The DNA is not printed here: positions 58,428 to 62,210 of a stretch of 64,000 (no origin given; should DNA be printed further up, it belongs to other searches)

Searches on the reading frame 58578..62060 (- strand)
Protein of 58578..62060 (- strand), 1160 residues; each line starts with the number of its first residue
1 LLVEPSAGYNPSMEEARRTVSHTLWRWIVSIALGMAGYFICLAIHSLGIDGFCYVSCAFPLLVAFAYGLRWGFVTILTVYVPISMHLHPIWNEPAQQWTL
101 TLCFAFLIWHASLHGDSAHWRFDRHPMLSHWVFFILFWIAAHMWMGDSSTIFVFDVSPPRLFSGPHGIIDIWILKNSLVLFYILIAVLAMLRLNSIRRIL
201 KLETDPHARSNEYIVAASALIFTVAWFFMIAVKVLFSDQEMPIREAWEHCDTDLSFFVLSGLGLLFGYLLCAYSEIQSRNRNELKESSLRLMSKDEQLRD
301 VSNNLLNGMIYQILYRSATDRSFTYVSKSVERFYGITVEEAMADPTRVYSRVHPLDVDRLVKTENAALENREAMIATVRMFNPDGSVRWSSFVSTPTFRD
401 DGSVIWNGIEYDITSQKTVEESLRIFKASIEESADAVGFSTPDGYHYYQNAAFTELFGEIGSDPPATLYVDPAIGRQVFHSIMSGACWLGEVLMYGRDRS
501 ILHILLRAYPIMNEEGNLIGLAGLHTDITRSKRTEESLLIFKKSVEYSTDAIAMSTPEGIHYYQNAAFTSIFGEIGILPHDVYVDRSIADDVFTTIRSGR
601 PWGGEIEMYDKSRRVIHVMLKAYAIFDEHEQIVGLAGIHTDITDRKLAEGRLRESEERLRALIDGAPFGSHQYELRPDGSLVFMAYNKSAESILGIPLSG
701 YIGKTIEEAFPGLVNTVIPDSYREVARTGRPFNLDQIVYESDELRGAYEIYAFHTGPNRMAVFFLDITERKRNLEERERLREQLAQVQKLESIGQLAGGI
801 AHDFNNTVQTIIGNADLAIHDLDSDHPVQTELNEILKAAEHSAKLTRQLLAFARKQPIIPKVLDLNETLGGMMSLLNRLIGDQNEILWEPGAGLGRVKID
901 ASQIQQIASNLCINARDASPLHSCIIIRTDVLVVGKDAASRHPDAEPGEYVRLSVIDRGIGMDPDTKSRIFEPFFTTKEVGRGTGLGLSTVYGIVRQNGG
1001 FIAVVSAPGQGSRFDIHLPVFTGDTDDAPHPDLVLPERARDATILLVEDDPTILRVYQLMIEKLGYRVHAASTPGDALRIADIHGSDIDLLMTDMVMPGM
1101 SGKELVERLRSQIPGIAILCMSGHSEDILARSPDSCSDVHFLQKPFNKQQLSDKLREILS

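Call 18: search_protein_families(library=pfam, proteins=[window:58578-62060:-], max_evalue=0.001)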
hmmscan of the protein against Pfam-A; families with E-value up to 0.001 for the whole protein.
window:58578-62060:- (1160 aa): 8 families
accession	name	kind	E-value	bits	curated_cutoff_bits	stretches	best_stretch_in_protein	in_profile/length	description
PF13426.13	PAS_9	-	2.6e-24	85.9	27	2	550-644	2-103/103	PAS domain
PF02518.31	HATPase_c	-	1.4e-19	71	26.4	1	900-1020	2-109/111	Histidine kinase-, DNA gyrase B-, and HSP90-like ATPase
PF00072.30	Response_reg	-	2.6e-19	69.9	30.2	1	1044-1155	1-110/111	Response regulator receiver domain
PF08447.18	PAS_3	-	2.3e-18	66.7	25.6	1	324-405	2-83/89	PAS fold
PF08448.16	PAS_4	-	3.2e-17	63.2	23.1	1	678-772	12-110/110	PAS fold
PF00989.32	PAS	-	3.2e-10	40.4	22.6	0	482-528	66-113/113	PAS fold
PF00512.31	HisKA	-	1.1e-05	25.9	26.9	1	794-856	3-64/66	His Kinase A (phospho-acceptor) domain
PF13188.13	PAS_8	-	1.5e-05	25.1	21.8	0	657-713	1-50/65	PAS domain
